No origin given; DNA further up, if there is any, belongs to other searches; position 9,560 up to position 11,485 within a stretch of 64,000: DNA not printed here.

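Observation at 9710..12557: Gfo/Idh/MocA oxidoreductase co-operonic with a TIM-barrel-isomerase::TolB-propeller fusion: candidate oxidative (3-keto) glycoside-processing or C-C-cleaving pathway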

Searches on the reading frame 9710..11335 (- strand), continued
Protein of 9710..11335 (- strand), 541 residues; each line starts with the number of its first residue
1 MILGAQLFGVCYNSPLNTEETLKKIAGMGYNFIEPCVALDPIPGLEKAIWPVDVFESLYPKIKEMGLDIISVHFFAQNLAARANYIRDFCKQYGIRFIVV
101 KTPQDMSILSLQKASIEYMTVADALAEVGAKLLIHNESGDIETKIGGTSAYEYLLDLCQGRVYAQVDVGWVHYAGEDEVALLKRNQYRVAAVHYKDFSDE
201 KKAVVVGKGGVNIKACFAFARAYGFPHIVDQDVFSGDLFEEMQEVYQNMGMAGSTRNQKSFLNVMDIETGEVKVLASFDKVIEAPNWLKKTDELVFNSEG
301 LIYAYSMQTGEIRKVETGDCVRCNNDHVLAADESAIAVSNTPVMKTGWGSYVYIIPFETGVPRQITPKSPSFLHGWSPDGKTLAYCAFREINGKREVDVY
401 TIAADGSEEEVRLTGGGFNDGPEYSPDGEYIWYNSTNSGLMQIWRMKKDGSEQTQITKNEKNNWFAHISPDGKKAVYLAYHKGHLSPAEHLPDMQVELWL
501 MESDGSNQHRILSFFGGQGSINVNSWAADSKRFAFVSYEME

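Call 22: search_protein_families(library=pfam, proteins=[L003:8917-9969:+, L004:8758-9762:+, L005:2004-3179:+, L006:8595-9821:+, L010:8792-9979:+, L012:8776-9978:+, L014:1004-2140:+, L017:8875-9987:+, L019:8805-9989:+, L013:8990-9859:+], max_evalue=0.001)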
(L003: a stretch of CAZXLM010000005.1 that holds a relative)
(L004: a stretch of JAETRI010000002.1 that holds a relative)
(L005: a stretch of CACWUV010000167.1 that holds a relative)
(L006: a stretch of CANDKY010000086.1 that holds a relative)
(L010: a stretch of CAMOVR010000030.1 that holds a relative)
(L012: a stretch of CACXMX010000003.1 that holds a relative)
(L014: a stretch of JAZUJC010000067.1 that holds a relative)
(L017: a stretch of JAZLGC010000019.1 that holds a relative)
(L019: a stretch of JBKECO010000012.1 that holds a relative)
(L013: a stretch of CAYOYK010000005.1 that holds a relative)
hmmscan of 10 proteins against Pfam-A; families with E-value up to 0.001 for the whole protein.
L003:8917-9969:+ (350 aa): 3 families
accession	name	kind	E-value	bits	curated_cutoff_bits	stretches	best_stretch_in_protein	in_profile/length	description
PF01408.29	GFO_IDH_MocA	-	4.2e-31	108.6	24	1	7-126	1-120/120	Oxidoreductase family, NAD-binding Rossmann fold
PF22725.1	GFO_IDH_MocA_C3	-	3.5e-30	105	27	1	135-267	2-123/124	GFO/IDH/MocA C-terminal domain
PF02894.22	GFO_IDH_MocA_C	-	7.1e-18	65.6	22.9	1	138-347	1-217/218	Oxidoreductase family, C-terminal alpha/beta domain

L004:8758-9762:+ (334 aa): 5 families
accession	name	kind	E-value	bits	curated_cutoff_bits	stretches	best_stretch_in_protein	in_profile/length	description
PF00724.26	Oxidored_FMN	-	4e-69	233.9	27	1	5-328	4-336/342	NADH:flavin oxidoreductase / NADH oxidase family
PF01207.24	Dus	-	1.9e-08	34.2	20.4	1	235-326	138-226/311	Dihydrouridine synthase (Dus)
PF00977.27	His_biosynth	-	6.8e-05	22.9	23.6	1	277-330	66-118/228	Histidine biosynthesis protein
PF01180.27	DHO_dh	-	0.00015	21.5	27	1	254-326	213-282/291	Dihydroorotate dehydrogenase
PF03060.21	NMO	-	0.00095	19.1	28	0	238-318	146-226/331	Nitronate monooxygenase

L005:2004-3179:+ (391 aa): 4 families
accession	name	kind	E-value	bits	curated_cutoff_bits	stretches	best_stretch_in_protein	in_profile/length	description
PF01408.29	GFO_IDH_MocA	-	2.5e-21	77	24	1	6-122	2-118/120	Oxidoreductase family, NAD-binding Rossmann fold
PF22725.1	GFO_IDH_MocA_C3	-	2.7e-13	50.4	27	1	132-266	1-123/124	GFO/IDH/MocA C-terminal domain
PF02894.22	GFO_IDH_MocA_C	-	2.6e-10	40.9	22.9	1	137-359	2-218/218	Oxidoreductase family, C-terminal alpha/beta domain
PF03447.22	NAD_binding_3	-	5.2e-05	24.4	24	1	11-118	1-111/116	Homoserine dehydrogenase, NAD binding domain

L006:8595-9821:+ (408 aa): 4 families
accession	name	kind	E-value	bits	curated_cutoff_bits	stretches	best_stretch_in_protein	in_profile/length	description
PF01556.23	DnaJ_C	-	4.3e-46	157.1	26.6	1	146-364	1-152/152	DnaJ C terminal domain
PF00226.36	DnaJ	-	3.6e-28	97.9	27.8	1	30-92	1-63/63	DnaJ domain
PF00684.25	DnaJ_CXXCXGXG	-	7.6e-19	68.2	32.7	1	173-237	1-65/65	DnaJ central domain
PF15777.11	Anti-TRAP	-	4.5e-07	30.2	32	1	169-200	9-43/59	Tryptophan RNA-binding attenuator protein inhibitory protein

L010:8792-9979:+ (395 aa): 3 families
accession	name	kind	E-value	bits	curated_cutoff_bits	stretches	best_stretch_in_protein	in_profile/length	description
PF01408.29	GFO_IDH_MocA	-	1.7e-21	77.6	24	1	9-123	2-116/120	Oxidoreductase family, NAD-binding Rossmann fold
PF22725.1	GFO_IDH_MocA_C3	-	5.6e-10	39.7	27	1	136-269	2-123/124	GFO/IDH/MocA C-terminal domain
PF02894.22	GFO_IDH_MocA_C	-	6.7e-07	29.8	22.9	1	140-361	2-217/218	Oxidoreductase family, C-terminal alpha/beta domain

L012:8776-9978:+ (400 aa): 4 families
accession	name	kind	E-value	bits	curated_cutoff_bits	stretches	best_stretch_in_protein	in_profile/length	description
PF01408.29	GFO_IDH_MocA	-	1.1e-22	81.4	24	1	17-133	2-118/120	Oxidoreductase family, NAD-binding Rossmann fold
PF22725.1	GFO_IDH_MocA_C3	-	1.1e-11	45.2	27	1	143-277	1-123/124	GFO/IDH/MocA C-terminal domain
PF02894.22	GFO_IDH_MocA_C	-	3.8e-07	30.6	22.9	1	148-370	2-218/218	Oxidoreductase family, C-terminal alpha/beta domain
PF03447.22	NAD_binding_3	-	5.5e-05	24.3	24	1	22-130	1-112/116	Homoserine dehydrogenase, NAD binding domain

L014:1004-2140:+ (378 aa): 6 families
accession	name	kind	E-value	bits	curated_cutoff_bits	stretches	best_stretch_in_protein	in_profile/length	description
PF00248.27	Aldo_ket_red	-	3.3e-32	112.2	24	1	16-280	2-285/291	Aldo/keto reductase family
PF13187.11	Fer4_9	-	3e-06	27.6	27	1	295-361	1-50/52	4Fe-4S dicluster domain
PF13534.11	Fer4_17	-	8.7e-05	23.4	22.2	1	296-362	2-60/61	4Fe-4S dicluster domain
PF13746.11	Fer4_18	-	0.00039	21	27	0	345-369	58-82/114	4Fe-4S dicluster domain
PF13237.11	Fer4_10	-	0.00068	20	25.5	0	293-359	6-53/53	4Fe-4S dicluster domain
PF13183.11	Fer4_8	-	0.00076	20.4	27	0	295-361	4-67/68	4Fe-4S dicluster domain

L017:8875-9987:+ (370 aa): 4 families
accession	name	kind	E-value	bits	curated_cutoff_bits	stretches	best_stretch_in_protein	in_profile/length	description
PF01408.29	GFO_IDH_MocA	-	1.8e-22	80.7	24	1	6-118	2-115/120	Oxidoreductase family, NAD-binding Rossmann fold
PF22725.1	GFO_IDH_MocA_C3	-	8.6e-18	65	27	1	132-266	2-123/124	GFO/IDH/MocA C-terminal domain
PF02894.22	GFO_IDH_MocA_C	-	2.5e-14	54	22.9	1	135-351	1-217/218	Oxidoreductase family, C-terminal alpha/beta domain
PF03447.22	NAD_binding_3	-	0.00012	23.3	24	1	11-117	1-111/116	Homoserine dehydrogenase, NAD binding domain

L019:8805-9989:+ (394 aa): 5 families
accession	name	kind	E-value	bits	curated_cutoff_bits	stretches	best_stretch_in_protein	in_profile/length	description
PF01408.29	GFO_IDH_MocA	-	1.5e-20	74.5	24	1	22-137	2-118/120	Oxidoreductase family, NAD-binding Rossmann fold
PF22725.1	GFO_IDH_MocA_C3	-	3e-13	50.3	27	1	147-282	1-123/124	GFO/IDH/MocA C-terminal domain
PF03435.24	Sacchrp_dh_NADP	-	6e-07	30.3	25.1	1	25-124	3-117/129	Saccharopine dehydrogenase NADP binding domain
PF03447.22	NAD_binding_3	-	2.6e-05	25.3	24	1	27-135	1-113/116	Homoserine dehydrogenase, NAD binding domain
PF02894.22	GFO_IDH_MocA_C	-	0.00069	19.9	22.9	0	152-283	2-128/218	Oxidoreductase family, C-terminal alpha/beta domain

L013:8990-9859:+ (289 aa): 2 families
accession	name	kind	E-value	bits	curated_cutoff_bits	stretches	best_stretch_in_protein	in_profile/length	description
PF00892.27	EamA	-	1.4e-37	129.4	28.2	2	152-286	3-134/135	EamA-like transporter family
PF06027.18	SLC35F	-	4.9e-05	23.4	21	0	37-146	46-154/299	Solute carrier family 35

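Call 23: search_protein_families(library=pfam, proteins=[L002:9007-9615:+, L007:5836-6291:-, L008:6817-8733:-, L011:4444-5040:-, L015:8766-9842:-, L018:3277-4269:-, L020:4840-5655:-, L021:2934-4937:+, L023:8486-9781:-, L009:11701-12939:-], max_evalue=0.001)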
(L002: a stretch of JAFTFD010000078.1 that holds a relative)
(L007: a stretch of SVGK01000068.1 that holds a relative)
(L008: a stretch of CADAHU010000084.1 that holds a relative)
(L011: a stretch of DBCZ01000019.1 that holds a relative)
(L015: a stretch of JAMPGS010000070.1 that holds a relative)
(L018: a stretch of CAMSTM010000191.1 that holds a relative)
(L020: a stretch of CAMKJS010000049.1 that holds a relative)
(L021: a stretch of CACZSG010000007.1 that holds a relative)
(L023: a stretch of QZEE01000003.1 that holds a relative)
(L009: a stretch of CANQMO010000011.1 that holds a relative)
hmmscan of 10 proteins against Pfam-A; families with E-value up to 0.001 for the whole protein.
L002:9007-9615:+ (202 aa): 0 families

L007:5836-6291:- (151 aa): 4 families
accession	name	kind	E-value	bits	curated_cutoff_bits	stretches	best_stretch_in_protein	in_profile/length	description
PF01909.29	NTP_transf_2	-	3.3e-12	47.1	21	1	51-133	3-80/93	Nucleotidyltransferase domain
PF18765.7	Polbeta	-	3.7e-08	33.9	26.9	1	54-112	5-58/93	Polymerase beta, Nucleotidyltransferase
PF14792.12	DNA_pol_B_palm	-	8.1e-07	29.7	25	1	42-127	4-89/113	DNA polymerase beta palm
PF22600.2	MTPAP-like_central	-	1.1e-05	25.9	27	1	45-111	22-89/139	Poly(A) RNA polymerase, mitochondrial-like, central palm domain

L008:6817-8733:- (638 aa): 2 families
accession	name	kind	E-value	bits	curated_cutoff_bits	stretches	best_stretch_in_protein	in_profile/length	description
PF18088.7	Glyco_H_20C_C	-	1.1e-29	104.2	27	1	463-624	21-185/194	Glycoside Hydrolase 20C C-terminal domain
PF00728.28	Glyco_hydro_20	-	4.8e-16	59.5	22.3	1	121-303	5-223/348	Glycosyl hydrolase family 20, catalytic domain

L011:4444-5040:- (198 aa): 0 families

L015:8766-9842:- (358 aa): 1 family
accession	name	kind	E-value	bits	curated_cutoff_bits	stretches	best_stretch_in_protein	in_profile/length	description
PF00294.29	PfkB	-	1.8e-46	159.3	25.8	1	66-340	19-298/302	pfkB family carbohydrate kinase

L018:3277-4269:- (330 aa): 2 families
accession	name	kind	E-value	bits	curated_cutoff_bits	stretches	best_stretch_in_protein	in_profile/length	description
PF00294.29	PfkB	-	8.2e-51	173.6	25.8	1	21-312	3-298/302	pfkB family carbohydrate kinase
PF08543.17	Phos_pyr_kin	-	1.9e-05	24.6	27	1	170-296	95-224/246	Phosphomethylpyrimidine kinase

L020:4840-5655:- (271 aa): 5 families
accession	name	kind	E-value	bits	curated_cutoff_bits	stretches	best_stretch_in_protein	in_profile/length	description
PF01027.25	Bax1-I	-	4.2e-22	79.4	34.1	1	76-266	11-207/207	Inhibitor of apoptosis-promoting Bax1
PF13240.11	Zn_Ribbon_1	-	4e-08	33.2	25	1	2-24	1-23/23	zinc-ribbon domain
PF12773.13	DZR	-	2.7e-06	27.9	27.3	1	3-25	1-23/45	Double zinc ribbon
PF13248.11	Zn_ribbon_3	-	6e-05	22.8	27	1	2-22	4-24/26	zinc-ribbon domain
PF08271.17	Zn_Ribbon_TF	-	0.00081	19.3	29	0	1-26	1-31/43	TFIIB zinc-binding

L021:2934-4937:+ (667 aa): 3 families
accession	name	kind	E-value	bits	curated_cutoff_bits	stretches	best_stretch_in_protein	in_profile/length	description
PF02449.21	Glyco_hydro_42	-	5.3e-151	503.7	21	1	10-382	1-376/376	Beta-galactosidase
PF08532.16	Glyco_hydro_42M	-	2.5e-67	226.9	25.8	1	392-602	1-206/207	Beta-galactosidase trimerisation domain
PF01373.23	Glyco_hydro_14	-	0.00082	18.9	27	0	155-189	183-217/402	Glycosyl hydrolase family 14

L023:8486-9781:- (431 aa): 2 families
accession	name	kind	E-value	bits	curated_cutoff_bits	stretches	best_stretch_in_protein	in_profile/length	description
PF11700.14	ATG22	-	5.4e-55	187.4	24.1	2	137-426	187-477/482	Vacuole effluxer Atg22 like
PF07690.21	MFS_1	-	1.3e-22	80.7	33.4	2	27-387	11-347/347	Major Facilitator Superfamily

L009:11701-12939:- (412 aa): 6 families
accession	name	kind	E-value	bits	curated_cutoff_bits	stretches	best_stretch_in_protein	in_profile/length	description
PF00005.33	ABC_tran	-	8.9e-33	114.2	25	1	49-190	2-136/137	ABC transporter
PF08402.16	TOBE_2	-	8e-06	26.3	21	1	315-384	2-76/76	TOBE domain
PF02463.25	SMC_N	-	1.7e-05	24.8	40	1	56-227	22-203/220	RecF/RecN/SMC N terminal domain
PF17912.7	OB_MalK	-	2.6e-05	25.5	27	1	264-321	1-53/53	MalK OB fold domain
PF03215.21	Rad17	-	5.1e-05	23.7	23.8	1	52-177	39-166/186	Rad17 P-loop domain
PF13401.12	AAA_22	-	0.00036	21.3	27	1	57-84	4-31/130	AAA domain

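Call 27: search_protein_families(library=pfam, proteins=[L076:9235-9933:+, L002:5735-6478:+, L077:8628-9752:+, L037:3225-4172:-, L003:5396-6343:+, L066:15118-17367:-, L069:9500-10912:+, L056:7296-9764:+, L048:10910-12634:+, L079:10828-12246:-], max_evalue=0.001)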
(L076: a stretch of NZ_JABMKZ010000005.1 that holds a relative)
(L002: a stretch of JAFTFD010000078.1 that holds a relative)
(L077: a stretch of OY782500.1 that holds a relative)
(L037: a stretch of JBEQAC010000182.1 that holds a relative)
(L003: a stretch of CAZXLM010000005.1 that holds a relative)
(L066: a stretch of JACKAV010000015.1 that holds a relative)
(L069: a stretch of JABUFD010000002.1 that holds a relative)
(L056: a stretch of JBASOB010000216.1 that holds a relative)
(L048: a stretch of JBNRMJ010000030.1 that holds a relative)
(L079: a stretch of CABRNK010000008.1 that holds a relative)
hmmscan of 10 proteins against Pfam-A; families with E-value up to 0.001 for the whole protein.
L076:9235-9933:+ (232 aa): 7 families
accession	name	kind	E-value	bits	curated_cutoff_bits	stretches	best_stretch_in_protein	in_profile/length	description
PF00106.31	adh_short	-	1.1e-40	139.6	26.6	1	3-194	3-190/195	short chain dehydrogenase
PF13561.12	adh_short_C2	-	2.8e-33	115.9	27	1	7-197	1-186/236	Enoyl-(Acyl carrier protein) reductase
PF08659.16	KR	-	2e-09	38.1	22.6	1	4-184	4-176/180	KR domain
PF13460.12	NAD_binding_10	-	3.4e-06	27.5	27.2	1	7-202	1-162/184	NAD(P)H-binding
PF01370.27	Epimerase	-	4.8e-05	23.3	20.9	1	3-95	1-81/240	NAD dependent epimerase/dehydratase family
PF08643.16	DUF1776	-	0.00014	21.8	25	1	95-187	108-200/294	Fungal family of unknown function (DUF1776)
PF04321.23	RmlD_sub_bind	-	0.00018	21.1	27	1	1-85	1-59/287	RmlD substrate binding domain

L002:5735-6478:+ (247 aa): 4 families
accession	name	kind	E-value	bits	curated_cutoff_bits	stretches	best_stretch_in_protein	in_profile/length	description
PF00005.33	ABC_tran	-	3.5e-32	112.3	25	1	22-167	1-136/137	ABC transporter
PF13304.12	AAA_21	-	6.6e-14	53.1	27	2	112-183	220-284/304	AAA domain, putative AbiEii toxin, Type IV TA system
PF02463.25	SMC_N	-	4.2e-08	33.3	40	0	139-184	136-185/220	RecF/RecN/SMC N terminal domain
PF13555.12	AAA_29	-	9e-06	25.8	27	1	27-60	17-50/61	P-loop containing region of AAA domain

L077:8628-9752:+ (374 aa): 5 families
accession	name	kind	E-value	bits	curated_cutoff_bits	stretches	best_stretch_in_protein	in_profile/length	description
PF13377.12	Peripla_BP_3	-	8e-34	117.6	26.5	1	205-371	1-167/167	Periplasmic binding protein-like domain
PF00532.27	Peripla_BP_1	-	9.9e-22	78.2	22.2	1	110-340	16-252/281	Periplasmic binding proteins and sugar binding domain of LacI family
PF00356.27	LacI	-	7e-19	67.8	27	1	39-84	1-46/46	Bacterial regulatory proteins, lacI family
PF13407.12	Peripla_BP_4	-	3.8e-10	40.2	35.1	1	106-318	9-219/258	Periplasmic binding protein domain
PF13936.12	HTH_38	-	0.00014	22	27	0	40-61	23-44/44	Helix-turn-helix domain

L037:3225-4172:- (315 aa): 1 family
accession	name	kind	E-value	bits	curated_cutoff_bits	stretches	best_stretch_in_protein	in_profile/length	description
PF00248.27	Aldo_ket_red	-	1.6e-85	287.1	24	1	15-313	1-290/291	Aldo/keto reductase family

L003:5396-6343:+ (315 aa): 1 family
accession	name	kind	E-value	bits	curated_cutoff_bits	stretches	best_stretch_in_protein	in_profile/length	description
PF00528.27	BPD_transp_1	-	1.1e-08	35.5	26.4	1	128-227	32-123/184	Binding-protein-dependent transport system inner membrane component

L066:15118-17367:- (749 aa): 3 families
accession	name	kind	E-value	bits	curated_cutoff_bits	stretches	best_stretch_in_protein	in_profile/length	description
PF00933.27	Glyco_hydro_3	-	1.3e-67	228.9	27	1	51-355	1-315/316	Glycosyl hydrolase family 3 N terminal domain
PF01915.27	Glyco_hydro_3_C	-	2e-47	162.2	31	1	396-629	2-200/200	Glycosyl hydrolase family 3 C-terminal domain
PF14310.12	Fn3-like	-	2.1e-22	79.4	25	1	666-735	1-71/71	Fibronectin type III-like domain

L069:9500-10912:+ (470 aa): 4 families
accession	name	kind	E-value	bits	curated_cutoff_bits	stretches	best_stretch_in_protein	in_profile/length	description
PF07676.18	PD40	-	3.7e-22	78.1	20.9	1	294-328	2-37/38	WD40-like Beta Propeller Repeat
PF13669.12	Glyoxalase_4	-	1.3e-06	29.1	27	1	9-112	2-87/109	Glyoxalase/Bleomycin resistance protein/Dioxygenase superfamily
PF00930.27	DPPIV_N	-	6.2e-06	25.6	22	0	284-342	25-80/354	Dipeptidyl peptidase IV (DPP IV) N-terminal region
PF25174.1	Beta-prop_THOC3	-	1.3e-05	24.8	305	0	166-237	82-153/272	THOC3 beta-propeller domain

L056:7296-9764:+ (822 aa): 7 families
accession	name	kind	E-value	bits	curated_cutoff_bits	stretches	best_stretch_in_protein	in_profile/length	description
PF02836.23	Glyco_hydro_2_C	-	3.6e-29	102.3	21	2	334-409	6-81/302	Glycosyl hydrolases family 2, TIM barrel domain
PF02837.24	Glyco_hydro_2_N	-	4.2e-20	72.8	28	1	83-211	27-166/169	Glycosyl hydrolases family 2, sugar binding domain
PF16355.11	DUF4982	-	1.3e-19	70.3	23.9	1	649-702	2-59/61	Domain of unknown function (DUF4982)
PF18565.7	Glyco_hydro2_C5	-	1.9e-16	60.2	32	1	735-813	18-96/103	Glycoside hydrolase family 2 C-terminal domain 5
PF00703.27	Glyco_hydro_2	-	9.8e-15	55.7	23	1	227-327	9-109/109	Glycosyl hydrolases family 2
PF13364.12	BetaGal_ABD2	-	6.2e-05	24.1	23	0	114-193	32-111/112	Beta-galactosidase second all-beta domain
PF22666.2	Glyco_hydro_2_N2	-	6.6e-05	23.5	27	1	121-190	52-119/167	Glycosyl hydrolase 2 galactose-binding domain-like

L048:10910-12634:+ (574 aa): 1 family
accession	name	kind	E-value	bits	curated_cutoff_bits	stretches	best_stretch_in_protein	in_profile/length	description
PF01547.30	SBP_bac_1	-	2.7e-23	83.9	26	1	97-400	19-298/307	Bacterial extracellular solute-binding protein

L079:10828-12246:- (472 aa): 0 families

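Call 34: search_solved_structures(query=L081:6803-7978:+, max_evalue=0.00001)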
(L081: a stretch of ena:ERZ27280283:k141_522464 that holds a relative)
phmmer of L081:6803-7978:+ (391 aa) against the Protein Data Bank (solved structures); distinct sequences matched with E-value up to 0.00001: 51.
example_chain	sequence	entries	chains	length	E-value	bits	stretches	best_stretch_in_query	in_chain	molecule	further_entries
3gdo_A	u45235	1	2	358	5.1e-18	68.2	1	5-199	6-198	Uncharacterized oxidoreductase yvaA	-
3gfg_A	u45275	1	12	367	5.6e-18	68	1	5-199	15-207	Uncharacterized oxidoreductase yvaA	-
3q2i_A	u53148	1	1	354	3.2e-14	55.7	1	2-203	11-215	dehydrogenase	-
3fhl_A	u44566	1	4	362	3.9e-14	55.4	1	50-199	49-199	Putative oxidoreductase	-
3q2k_A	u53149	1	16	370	1.8e-13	53.2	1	2-269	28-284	oxidoreductase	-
3db2_A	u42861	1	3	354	2.5e-12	49.4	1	31-205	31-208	putative NADPH-dependent oxidoreductase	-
7xr9_A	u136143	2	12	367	4.6e-12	48.6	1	5-185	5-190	DgpA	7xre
4hkt_A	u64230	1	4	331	4.1e-11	45.4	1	7-192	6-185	Inositol 2-dehydrogenase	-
3f4l_A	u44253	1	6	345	6.2e-11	44.8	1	39-153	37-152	Putative oxidoreductase yhhX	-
9m3d_B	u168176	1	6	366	1.7e-10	43.4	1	6-182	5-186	DgpA1 from W974-1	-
3fd8_A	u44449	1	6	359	5.1e-10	41.8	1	6-192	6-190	Oxidoreductase, Gfo/Idh/MocA family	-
3i23_A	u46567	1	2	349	6e-10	41.6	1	9-192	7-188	Oxidoreductase, Gfo/Idh/MocA family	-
6nor_A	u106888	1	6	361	8e-10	41.2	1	5-193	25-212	Putative NAD dependent dehydrogenase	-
3kux_A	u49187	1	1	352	1.2e-09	40.6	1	55-196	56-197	Putative oxidoreductase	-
1zh8_A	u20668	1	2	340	1.4e-09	40.4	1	5-230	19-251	oxidoreductase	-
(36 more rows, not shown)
